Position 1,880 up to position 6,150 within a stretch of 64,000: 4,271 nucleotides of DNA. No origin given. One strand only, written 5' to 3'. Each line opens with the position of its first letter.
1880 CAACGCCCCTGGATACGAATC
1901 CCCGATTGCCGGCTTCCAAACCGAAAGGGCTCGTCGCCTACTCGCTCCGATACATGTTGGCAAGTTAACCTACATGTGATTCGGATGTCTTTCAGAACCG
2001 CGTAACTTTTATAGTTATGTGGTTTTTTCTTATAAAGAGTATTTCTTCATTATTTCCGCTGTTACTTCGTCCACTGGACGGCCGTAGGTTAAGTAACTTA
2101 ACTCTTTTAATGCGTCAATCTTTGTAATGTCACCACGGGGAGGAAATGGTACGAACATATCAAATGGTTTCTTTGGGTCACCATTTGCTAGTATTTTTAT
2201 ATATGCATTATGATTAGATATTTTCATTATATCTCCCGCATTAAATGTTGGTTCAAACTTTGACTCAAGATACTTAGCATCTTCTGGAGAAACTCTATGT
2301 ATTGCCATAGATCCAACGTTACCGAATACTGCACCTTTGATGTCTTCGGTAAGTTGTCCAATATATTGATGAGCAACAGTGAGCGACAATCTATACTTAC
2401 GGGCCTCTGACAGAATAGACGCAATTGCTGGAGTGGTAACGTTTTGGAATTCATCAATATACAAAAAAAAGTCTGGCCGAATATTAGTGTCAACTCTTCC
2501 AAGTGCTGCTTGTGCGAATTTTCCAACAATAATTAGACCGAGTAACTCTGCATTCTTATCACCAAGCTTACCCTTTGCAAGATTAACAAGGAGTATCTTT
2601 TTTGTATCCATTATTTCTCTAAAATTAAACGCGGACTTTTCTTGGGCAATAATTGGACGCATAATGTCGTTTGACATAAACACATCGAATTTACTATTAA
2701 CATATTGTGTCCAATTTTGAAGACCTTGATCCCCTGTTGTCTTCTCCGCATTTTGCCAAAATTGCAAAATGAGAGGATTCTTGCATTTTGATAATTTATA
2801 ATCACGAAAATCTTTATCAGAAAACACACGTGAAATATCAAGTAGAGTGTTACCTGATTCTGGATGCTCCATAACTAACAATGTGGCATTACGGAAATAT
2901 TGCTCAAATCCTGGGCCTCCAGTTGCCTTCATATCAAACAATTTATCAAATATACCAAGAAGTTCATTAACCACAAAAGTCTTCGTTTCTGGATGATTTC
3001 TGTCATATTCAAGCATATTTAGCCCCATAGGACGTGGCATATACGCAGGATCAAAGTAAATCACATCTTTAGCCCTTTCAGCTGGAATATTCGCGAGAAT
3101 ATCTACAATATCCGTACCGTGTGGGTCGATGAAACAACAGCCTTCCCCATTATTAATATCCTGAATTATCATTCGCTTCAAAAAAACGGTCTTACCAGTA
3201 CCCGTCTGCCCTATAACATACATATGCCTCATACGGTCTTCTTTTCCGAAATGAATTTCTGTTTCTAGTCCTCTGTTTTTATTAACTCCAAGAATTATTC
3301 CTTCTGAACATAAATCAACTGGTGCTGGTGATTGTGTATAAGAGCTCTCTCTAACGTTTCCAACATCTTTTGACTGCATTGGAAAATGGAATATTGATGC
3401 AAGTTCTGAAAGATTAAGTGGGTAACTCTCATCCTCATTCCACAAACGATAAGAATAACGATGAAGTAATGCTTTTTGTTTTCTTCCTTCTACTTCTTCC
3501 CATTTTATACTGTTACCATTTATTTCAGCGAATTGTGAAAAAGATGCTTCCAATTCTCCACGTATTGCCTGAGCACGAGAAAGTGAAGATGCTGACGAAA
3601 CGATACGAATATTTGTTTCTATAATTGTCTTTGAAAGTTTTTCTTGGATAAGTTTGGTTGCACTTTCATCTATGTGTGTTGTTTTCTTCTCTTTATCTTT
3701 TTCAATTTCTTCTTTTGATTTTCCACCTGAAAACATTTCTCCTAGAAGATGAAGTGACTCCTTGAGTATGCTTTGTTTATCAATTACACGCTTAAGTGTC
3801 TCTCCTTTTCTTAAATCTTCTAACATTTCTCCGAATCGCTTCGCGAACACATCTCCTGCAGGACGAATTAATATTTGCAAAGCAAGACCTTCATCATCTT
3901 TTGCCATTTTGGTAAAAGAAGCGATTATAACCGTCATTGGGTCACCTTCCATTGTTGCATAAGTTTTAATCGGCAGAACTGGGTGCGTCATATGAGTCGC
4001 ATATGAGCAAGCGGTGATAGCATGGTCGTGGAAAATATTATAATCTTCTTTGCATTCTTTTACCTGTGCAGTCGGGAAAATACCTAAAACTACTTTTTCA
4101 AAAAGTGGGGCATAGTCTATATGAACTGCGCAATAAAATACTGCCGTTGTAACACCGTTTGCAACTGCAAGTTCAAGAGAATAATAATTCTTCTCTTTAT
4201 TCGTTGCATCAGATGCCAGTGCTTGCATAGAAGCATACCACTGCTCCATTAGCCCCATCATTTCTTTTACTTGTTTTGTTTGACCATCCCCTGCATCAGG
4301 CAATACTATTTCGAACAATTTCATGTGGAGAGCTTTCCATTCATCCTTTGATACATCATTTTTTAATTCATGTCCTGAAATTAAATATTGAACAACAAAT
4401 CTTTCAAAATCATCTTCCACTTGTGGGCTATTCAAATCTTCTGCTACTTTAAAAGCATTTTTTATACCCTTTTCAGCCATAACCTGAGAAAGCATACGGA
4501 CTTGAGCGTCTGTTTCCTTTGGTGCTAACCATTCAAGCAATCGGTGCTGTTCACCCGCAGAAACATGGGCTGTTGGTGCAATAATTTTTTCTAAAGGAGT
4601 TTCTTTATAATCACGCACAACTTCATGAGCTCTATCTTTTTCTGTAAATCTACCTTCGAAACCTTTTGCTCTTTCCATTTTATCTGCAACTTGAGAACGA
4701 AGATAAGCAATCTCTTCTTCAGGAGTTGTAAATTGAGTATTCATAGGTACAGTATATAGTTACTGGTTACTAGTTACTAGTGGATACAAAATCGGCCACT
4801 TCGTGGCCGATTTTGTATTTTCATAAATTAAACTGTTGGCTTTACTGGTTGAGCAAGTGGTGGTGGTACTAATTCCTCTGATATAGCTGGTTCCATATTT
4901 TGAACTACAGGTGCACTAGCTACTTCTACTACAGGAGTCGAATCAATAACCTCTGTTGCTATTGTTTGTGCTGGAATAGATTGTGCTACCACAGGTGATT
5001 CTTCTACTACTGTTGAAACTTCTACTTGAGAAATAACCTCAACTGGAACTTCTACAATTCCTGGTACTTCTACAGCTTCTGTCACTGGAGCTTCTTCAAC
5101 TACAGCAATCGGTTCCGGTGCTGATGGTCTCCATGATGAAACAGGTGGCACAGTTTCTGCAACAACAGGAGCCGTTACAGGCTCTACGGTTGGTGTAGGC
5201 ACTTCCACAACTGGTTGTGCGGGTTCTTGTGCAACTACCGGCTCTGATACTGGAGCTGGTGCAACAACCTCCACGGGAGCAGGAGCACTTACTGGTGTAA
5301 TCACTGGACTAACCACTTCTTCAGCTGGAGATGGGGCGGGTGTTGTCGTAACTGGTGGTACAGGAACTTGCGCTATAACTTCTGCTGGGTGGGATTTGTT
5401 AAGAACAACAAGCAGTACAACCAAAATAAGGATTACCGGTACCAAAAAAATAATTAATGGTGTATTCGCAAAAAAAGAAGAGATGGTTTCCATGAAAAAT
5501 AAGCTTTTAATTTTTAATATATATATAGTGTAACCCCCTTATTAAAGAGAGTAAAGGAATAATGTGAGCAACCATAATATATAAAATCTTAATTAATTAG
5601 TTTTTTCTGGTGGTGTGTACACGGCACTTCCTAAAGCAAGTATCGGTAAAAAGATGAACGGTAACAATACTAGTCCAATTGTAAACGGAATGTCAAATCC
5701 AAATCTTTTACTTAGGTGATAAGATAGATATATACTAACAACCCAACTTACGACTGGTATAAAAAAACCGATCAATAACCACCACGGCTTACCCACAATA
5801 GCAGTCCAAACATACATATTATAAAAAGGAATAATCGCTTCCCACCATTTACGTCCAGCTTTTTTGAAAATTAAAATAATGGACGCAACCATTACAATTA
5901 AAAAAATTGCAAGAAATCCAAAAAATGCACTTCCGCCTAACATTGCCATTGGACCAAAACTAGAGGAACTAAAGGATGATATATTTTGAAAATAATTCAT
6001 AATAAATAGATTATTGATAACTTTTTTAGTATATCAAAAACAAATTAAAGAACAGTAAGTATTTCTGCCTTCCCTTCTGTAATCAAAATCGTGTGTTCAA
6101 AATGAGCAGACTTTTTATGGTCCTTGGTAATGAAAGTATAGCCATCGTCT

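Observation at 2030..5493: Soluble VirD4/TraD-like coupling ATPase without transmembrane anchor, next to a PVE-rich membrane protein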

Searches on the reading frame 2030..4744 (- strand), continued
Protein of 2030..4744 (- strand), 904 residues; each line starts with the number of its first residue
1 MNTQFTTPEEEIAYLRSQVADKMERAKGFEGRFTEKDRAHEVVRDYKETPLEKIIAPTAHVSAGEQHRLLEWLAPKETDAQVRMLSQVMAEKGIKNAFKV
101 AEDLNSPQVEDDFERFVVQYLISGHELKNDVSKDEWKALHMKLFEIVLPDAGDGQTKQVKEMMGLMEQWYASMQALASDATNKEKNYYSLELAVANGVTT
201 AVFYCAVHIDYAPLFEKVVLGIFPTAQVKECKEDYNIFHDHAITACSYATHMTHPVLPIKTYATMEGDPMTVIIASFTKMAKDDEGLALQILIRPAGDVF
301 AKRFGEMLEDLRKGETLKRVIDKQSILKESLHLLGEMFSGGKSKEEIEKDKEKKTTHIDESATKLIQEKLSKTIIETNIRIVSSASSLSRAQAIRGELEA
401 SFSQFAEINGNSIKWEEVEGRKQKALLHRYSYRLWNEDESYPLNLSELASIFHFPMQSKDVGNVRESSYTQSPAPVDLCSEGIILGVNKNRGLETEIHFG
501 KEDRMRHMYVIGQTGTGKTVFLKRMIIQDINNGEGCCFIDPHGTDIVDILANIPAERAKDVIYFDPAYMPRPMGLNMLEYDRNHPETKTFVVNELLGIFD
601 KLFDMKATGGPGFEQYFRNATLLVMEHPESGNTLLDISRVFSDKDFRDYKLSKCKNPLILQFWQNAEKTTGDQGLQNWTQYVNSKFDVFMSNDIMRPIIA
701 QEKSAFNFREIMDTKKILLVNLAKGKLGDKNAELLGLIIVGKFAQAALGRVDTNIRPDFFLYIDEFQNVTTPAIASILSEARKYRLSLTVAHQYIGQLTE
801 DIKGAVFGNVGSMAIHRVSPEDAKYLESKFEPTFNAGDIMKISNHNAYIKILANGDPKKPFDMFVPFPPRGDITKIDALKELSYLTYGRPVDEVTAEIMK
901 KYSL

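Call 103: search_dna_similar(query=window:2030-4744:-, collection=plasmids, mode=protein, max_evalue=0.001, max_rows=30)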
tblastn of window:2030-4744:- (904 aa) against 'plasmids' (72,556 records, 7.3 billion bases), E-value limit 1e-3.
Records with a match: 525; places in all: 536; records where one place covers at least 80% of the query: 0.
Best place of each record, by identity: <60% 525.
By first word of the organism name: Bacillus 318; Streptomyces 34; Staphylococcus 27; Natrinema 12; Lactobacillus 12; Sulfolobus 11; Pseudomonas 11; Haladaptatus 9; Halomontanus 6; Lysinibacillus 6; and 54 more.
By predicted mobility (MOB-suite, as given by PLSDB): non-mobilizable 356; conjugative 124; mobilizable 45.
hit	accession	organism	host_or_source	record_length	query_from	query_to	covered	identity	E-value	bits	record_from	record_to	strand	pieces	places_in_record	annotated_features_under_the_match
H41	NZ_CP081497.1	Streptomyces sp. BHT-5-2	whole organism,plant soil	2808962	223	869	72%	27.3%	6e-43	178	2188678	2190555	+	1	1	none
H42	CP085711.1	Bacillus sp. F19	single cell,soil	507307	227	892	74%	23.2%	1e-23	116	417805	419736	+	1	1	DUF87 domain-containing protein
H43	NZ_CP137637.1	Niallia sp. XMNu-256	-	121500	224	901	75%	22.4%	2e-22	112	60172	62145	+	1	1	DUF87 domain-containing protein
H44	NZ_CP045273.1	Priestia megaterium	pure culture,Paper surface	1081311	169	765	66%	25.3%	1e-18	170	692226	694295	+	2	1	none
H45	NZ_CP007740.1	Bacillus methanolicus MGA3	soil sample, enrichment culture ...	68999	224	868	71%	23.2%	2e-24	118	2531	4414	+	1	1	DUF87 domain-containing protein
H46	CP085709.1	Bacillus sp. CMF21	single cell,soil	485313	241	886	71%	22.9%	3e-23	114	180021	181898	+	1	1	DUF87 domain-containing protein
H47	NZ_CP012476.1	Shouchella clausii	-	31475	224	870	72%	22.8%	3e-20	104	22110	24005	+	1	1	DUF87 domain-containing protein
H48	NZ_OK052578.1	Metabacillus dongyingensis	white elm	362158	241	886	71%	22.6%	9e-22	109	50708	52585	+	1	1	DUF87 domain-containing protein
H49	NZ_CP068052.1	Peribacillus psychrosaccharolyticus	-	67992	233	868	70%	22.4%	5e-22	110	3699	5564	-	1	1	DUF87 domain-containing protein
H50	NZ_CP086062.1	Bacillus sp. BC1-43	Sing cell,soil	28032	236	868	70%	22.5%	1e-21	109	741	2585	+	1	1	DUF87 domain-containing protein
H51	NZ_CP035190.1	Bacillus licheniformis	cell culture,food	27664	253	886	70%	22.1%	7e-21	107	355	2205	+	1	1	DUF87 domain-containing protein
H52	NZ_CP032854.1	Bacillus subtilis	cell culture,Cheonggukjang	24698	253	868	68%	22.6%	5e-22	110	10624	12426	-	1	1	DUF87 domain-containing protein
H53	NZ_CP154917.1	Bacillus subtilis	-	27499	253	868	68%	22.1%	5e-21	107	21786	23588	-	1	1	DUF87 domain-containing protein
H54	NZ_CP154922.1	Bacillus subtilis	-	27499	253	868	68%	22.1%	5e-21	107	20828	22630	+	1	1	DUF87 domain-containing protein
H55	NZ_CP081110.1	Sulfitobacter mediterraneus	-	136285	472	861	43%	33.8%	9e-53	209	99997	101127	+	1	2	type IV secretion system DNA-binding domain-containing protein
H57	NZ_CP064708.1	Bradyrhizobium sp. 131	Acmispon strigosus,cell culture,root ...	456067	476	869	44%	33.3%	3e-56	219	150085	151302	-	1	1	type IV secretion system DNA-binding domain-containing protein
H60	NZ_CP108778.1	Embleya sp. NBC_00896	-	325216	443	890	50%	28.8%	2e-47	192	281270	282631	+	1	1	type IV secretory system conjugative DNA transfer family protein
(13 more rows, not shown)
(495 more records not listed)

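Call 104: get_annotated_region(hit=H52, flank=7000)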
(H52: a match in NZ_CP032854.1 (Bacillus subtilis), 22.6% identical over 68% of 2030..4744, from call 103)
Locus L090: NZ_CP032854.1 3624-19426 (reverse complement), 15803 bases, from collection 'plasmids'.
description: Bacillus subtilis subsp. subtilis strain MH-1 plasmid unnamed1, complete sequence
organism: Bacillus subtilis (NCBI taxid 135461)
taxonomy: Bacteria; Bacillota; Bacilli; Bacillales; Bacillaceae; Bacillus; Bacillus subtilis
host: -; source: cell culture,Cheonggukjang; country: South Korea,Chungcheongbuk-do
typing (MOB-suite, as given by PLSDB): non-mobilizable
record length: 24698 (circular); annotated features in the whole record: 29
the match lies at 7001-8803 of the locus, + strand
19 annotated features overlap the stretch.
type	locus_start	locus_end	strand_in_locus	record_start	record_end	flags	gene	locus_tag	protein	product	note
CDS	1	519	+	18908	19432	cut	-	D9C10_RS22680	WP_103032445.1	thermonuclease family protein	-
CDS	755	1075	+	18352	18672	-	-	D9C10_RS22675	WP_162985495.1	hypothetical protein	-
CDS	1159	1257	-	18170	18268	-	-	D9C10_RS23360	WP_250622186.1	putative holin-like toxin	-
CDS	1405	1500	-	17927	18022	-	-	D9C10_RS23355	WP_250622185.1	putative holin-like toxin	-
CDS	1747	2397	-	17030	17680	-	-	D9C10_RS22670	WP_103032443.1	SprT-like domain-containing protein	-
CDS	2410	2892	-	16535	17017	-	-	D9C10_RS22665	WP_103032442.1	hypothetical protein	-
CDS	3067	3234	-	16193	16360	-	-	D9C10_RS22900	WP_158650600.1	hypothetical protein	-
CDS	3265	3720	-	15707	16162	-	-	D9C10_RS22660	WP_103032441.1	hypothetical protein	-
CDS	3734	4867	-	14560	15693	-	-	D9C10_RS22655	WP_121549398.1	ParM/StbA family protein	GO:0030541 - plasmid partitioning [Evidence IEA]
CDS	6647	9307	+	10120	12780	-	-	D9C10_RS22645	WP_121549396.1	DUF87 domain-containing protein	-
CDS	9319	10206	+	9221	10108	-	-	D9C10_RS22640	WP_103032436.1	replication-relaxation family protein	-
CDS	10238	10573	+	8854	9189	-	-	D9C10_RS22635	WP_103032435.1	hypothetical protein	-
CDS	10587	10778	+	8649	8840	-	-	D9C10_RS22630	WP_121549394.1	hypothetical protein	-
CDS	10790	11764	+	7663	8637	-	-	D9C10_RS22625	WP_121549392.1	conjugal transfer protein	-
CDS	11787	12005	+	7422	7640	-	-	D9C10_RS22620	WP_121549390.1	hypothetical protein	-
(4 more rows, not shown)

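Call 105: get_annotated_region(hit=H45, flank=7000)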
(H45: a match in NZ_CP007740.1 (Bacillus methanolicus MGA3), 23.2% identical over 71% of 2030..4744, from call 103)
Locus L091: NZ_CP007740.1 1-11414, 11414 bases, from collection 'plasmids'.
description: Bacillus methanolicus MGA3 plasmid pBM69, complete sequence
organism: Bacillus methanolicus MGA3 (NCBI taxid 796606)
taxonomy: Bacteria; Bacillota; Bacilli; Bacillales; Bacillaceae; Bacillus; Bacillus methanolicus; Bacillus methanolicus MGA3
host: -; source: soil sample, enrichment culture methanol as carbon source; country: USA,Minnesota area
typing (MOB-suite, as given by PLSDB): non-mobilizable
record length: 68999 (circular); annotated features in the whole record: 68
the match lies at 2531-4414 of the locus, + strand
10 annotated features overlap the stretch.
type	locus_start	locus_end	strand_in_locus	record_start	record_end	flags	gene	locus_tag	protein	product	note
CDS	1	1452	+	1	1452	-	-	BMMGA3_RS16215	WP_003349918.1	primase C-terminal domain-containing protein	-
CDS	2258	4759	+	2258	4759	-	-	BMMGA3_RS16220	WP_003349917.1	DUF87 domain-containing protein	-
CDS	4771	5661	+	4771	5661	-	-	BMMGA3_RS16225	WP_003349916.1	replication-relaxation family protein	-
CDS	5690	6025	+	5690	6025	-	-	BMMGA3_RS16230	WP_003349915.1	hypothetical protein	-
CDS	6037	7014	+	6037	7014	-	-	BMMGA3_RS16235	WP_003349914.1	conjugal transfer protein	-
CDS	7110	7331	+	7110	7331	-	-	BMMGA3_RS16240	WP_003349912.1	hypothetical protein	-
CDS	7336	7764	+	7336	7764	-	-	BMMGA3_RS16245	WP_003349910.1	conjugal transfer protein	-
CDS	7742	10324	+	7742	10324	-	-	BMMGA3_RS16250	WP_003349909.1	ATP-binding protein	-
CDS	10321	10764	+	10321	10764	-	-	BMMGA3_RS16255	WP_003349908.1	hypothetical protein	-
CDS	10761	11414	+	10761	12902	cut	-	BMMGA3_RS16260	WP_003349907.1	transposase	-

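Call 108: search_protein_families(library=phrogs, proteins=[window:2030-4744:-, L088:6746-9466:+], max_evalue=0.001)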
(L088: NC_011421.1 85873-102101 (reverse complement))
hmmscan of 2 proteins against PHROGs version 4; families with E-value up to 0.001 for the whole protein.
window:2030-4744:- (904 aa): 3 families
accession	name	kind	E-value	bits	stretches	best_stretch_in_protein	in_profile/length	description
phrog_5156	-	unknown function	8.1e-79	266.6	1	158-901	43-807/824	-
phrog_7035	-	unknown function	1.4e-12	47.8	1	699-843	433-583/969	-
phrog_2666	-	head and packaging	4.2e-08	33.3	1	425-548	271-364/555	terminase large subunit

L088:6746-9466:+ (906 aa): 1 family
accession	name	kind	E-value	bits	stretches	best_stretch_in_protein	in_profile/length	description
phrog_5156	-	unknown function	0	1025.1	1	1-840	1-818/824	-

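Call 115: get_annotated_region(hit=H57, flank=7000)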
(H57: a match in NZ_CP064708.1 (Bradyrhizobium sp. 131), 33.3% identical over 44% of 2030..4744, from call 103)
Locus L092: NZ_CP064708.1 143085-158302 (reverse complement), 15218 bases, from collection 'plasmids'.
description: Bradyrhizobium sp. 131 plasmid p131_1, complete sequence
organism: Bradyrhizobium sp. 131 (NCBI taxid 2782609)
taxonomy: Bacteria; Pseudomonadota; Alphaproteobacteria; Hyphomicrobiales; Nitrobacteraceae; Bradyrhizobium; Bradyrhizobium sp. 131
host: -; source: Acmispon strigosus,cell culture,root nodule; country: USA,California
typing (MOB-suite, as given by PLSDB): non-mobilizable
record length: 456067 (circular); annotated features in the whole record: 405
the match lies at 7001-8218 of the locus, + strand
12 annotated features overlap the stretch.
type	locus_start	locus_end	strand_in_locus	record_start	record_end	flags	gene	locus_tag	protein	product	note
CDS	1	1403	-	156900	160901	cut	-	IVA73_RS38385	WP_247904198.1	CHAT domain-containing protein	-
CDS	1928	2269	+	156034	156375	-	-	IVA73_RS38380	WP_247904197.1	hypothetical protein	-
CDS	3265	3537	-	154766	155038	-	-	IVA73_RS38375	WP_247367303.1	hypothetical protein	-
CDS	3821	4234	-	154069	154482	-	-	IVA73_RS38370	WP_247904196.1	hypothetical protein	-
CDS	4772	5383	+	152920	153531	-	-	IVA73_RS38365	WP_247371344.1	hypothetical protein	-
CDS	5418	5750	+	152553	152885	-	-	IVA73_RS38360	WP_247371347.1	hypothetical protein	-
CDS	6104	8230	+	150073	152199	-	-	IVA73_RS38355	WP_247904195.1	type IV secretion system DNA-binding domain-containing protein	-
CDS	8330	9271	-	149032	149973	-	-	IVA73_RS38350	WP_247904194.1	hypothetical protein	-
CDS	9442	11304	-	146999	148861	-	-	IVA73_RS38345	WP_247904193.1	CHAT domain-containing protein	-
CDS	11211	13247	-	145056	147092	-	-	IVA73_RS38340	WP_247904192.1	tetratricopeptide repeat protein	-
CDS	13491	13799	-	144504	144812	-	-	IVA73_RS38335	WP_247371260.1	hypothetical protein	-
CDS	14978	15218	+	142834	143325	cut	-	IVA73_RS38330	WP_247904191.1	hypothetical protein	-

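Call 116: get_annotated_region(hit=H60, flank=7000)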
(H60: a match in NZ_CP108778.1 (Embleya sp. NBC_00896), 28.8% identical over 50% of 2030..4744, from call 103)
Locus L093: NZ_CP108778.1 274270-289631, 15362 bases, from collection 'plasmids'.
description: Embleya sp. NBC_00896 plasmid unnamed2, complete sequence
organism: Embleya sp. NBC_00896 (NCBI taxid 2975961)
taxonomy: Bacteria; Actinomycetota; Actinomycetes; Kitasatosporales; Streptomycetaceae; Embleya; Embleya sp. NBC 00896
host: -; source: -; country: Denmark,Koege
typing (MOB-suite, as given by PLSDB): non-mobilizable
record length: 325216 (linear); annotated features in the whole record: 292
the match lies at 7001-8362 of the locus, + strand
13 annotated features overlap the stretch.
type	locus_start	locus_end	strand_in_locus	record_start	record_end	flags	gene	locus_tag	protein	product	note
CDS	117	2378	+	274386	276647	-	-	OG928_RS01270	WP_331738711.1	hypothetical protein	-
CDS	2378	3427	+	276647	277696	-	-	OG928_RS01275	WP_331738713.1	PrgI family protein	-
CDS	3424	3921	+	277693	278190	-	-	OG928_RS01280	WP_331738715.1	XF1762 family protein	-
CDS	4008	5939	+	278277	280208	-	-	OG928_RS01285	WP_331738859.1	ATP-binding protein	-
CDS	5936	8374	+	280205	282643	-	-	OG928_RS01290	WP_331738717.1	type IV secretory system conjugative DNA transfer family protein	-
CDS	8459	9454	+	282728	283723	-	-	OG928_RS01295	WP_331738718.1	replication-relaxation family protein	-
CDS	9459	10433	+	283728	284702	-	-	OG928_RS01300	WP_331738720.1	NlpC/P60 family protein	-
CDS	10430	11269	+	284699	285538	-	-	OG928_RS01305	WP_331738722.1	hypothetical protein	-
CDS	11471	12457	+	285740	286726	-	-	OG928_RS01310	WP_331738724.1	hypothetical protein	-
CDS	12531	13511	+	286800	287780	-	-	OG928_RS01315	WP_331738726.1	hypothetical protein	-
CDS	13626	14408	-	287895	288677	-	-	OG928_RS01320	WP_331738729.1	helix-turn-helix domain-containing protein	-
CDS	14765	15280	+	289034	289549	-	-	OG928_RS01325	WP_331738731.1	hypothetical protein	-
CDS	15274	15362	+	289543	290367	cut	-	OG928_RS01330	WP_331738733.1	hypothetical protein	-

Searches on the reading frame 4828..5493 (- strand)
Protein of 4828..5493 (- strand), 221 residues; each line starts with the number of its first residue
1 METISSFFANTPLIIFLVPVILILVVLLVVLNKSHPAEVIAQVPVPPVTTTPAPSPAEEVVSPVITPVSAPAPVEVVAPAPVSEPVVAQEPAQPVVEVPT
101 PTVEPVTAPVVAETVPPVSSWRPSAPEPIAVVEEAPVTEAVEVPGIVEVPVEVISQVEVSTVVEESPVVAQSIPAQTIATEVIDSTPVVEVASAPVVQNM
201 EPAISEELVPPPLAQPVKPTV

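Call 3: search_protein_families(library=pfam, proteins=[window:4828-5493:-], max_evalue=0.1)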
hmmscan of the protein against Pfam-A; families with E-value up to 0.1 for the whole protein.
window:4828-5493:- (221 aa): 0 families

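Call 4: search_protein_families(library=ncbifam, proteins=[window:4828-5493:-], max_evalue=0.1)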
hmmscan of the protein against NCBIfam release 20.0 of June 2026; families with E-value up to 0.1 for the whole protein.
window:4828-5493:- (221 aa): 0 families

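Call 27: search_protein_families(library=padloc, proteins=[window:4828-5493:-], max_evalue=0.01)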
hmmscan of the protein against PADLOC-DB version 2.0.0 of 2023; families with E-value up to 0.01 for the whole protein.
window:4828-5493:- (221 aa): 0 families

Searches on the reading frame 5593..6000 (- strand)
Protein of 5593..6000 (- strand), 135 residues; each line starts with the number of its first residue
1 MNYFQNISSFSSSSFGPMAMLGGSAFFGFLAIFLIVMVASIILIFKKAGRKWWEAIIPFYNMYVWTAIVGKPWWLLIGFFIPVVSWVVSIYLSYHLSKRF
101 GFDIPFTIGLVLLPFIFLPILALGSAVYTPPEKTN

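Call 3: search_protein_families(library=pfam, proteins=[window:5593-6000:-], max_evalue=0.1)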
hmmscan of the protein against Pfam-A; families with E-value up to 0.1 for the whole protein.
window:5593-6000:- (135 aa): 2 families
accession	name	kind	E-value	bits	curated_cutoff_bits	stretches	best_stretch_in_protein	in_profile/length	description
PF18936.5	DUF5684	-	2e-21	76.8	27.4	1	53-129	1-79/81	Family of unknown function (DUF5684)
PF07666.16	MpPF26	-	0.014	15.9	37.2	1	31-92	13-74/75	M penetrans paralogue family 26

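Call 4: search_protein_families(library=ncbifam, proteins=[window:5593-6000:-], max_evalue=0.1)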
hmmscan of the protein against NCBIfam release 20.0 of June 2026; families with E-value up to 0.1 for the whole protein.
window:5593-6000:- (135 aa): 1 family
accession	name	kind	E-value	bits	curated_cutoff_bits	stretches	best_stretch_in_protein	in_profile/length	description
TIGR03074.1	PQQ_membr_DH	subfamily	0.072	10.9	832.65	1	18-84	21-85/783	membrane-bound PQQ-dependent dehydrogenase, glucose/quinate/shikimate family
